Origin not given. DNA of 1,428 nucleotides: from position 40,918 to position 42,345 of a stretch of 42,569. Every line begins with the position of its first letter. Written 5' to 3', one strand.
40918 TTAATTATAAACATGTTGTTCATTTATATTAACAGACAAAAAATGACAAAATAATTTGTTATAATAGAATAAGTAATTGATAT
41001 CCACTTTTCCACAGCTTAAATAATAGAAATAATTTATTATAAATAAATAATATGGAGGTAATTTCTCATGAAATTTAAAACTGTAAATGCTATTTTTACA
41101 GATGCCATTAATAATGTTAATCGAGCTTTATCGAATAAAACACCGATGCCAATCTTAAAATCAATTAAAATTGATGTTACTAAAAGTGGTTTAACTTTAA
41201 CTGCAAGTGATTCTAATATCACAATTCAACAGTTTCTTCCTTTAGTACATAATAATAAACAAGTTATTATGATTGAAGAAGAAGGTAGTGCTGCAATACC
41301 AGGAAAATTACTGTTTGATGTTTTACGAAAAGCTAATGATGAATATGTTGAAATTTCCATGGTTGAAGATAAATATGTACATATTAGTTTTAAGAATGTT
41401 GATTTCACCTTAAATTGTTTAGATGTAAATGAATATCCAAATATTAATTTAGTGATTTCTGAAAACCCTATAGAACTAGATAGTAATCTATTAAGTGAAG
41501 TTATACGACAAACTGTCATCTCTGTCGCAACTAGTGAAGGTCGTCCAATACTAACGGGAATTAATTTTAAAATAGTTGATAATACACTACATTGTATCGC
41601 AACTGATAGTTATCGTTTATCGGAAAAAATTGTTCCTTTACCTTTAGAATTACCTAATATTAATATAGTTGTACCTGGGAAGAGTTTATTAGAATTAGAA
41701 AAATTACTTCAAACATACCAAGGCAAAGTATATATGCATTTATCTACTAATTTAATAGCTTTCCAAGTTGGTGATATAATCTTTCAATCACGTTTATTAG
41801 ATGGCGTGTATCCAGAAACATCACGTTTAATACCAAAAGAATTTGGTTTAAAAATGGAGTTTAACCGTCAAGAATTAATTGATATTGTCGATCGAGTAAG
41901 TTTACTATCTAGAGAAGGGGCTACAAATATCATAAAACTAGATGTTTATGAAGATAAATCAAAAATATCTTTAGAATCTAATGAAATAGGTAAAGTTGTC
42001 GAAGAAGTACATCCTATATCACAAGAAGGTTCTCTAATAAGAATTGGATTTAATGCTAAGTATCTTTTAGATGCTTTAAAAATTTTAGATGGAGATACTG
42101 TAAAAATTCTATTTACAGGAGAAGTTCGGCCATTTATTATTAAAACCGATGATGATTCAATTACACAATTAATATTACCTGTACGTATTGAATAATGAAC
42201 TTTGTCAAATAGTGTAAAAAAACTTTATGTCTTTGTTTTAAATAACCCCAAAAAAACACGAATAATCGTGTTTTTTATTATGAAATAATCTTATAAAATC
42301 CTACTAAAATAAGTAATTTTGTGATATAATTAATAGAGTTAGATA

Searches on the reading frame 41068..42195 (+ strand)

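Call 50: search_protein_families(library=pfam, proteins=[window:41068-42195:+], max_evalue=1)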
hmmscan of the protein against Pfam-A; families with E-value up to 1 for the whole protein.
window:41068-42195:+ (375 aa): 4 families
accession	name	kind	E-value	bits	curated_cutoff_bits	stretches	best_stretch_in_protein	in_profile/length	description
PF02767.21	DNA_pol3_beta_2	-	6.7e-40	136.4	27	2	137-250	2-116/116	DNA polymerase III beta subunit, central domain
PF00712.24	DNA_pol3_beta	-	1.3e-31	109.7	24.4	3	1-126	1-119/120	DNA polymerase III beta subunit, N-terminal domain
PF02768.20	DNA_pol3_beta_3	-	8e-29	100.3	27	1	253-373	2-121/121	DNA polymerase III beta subunit, C-terminal domain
PF20391.3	DUF6686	-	0.88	10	23.9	0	185-233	65-113/117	Family of unknown function (DUF6686)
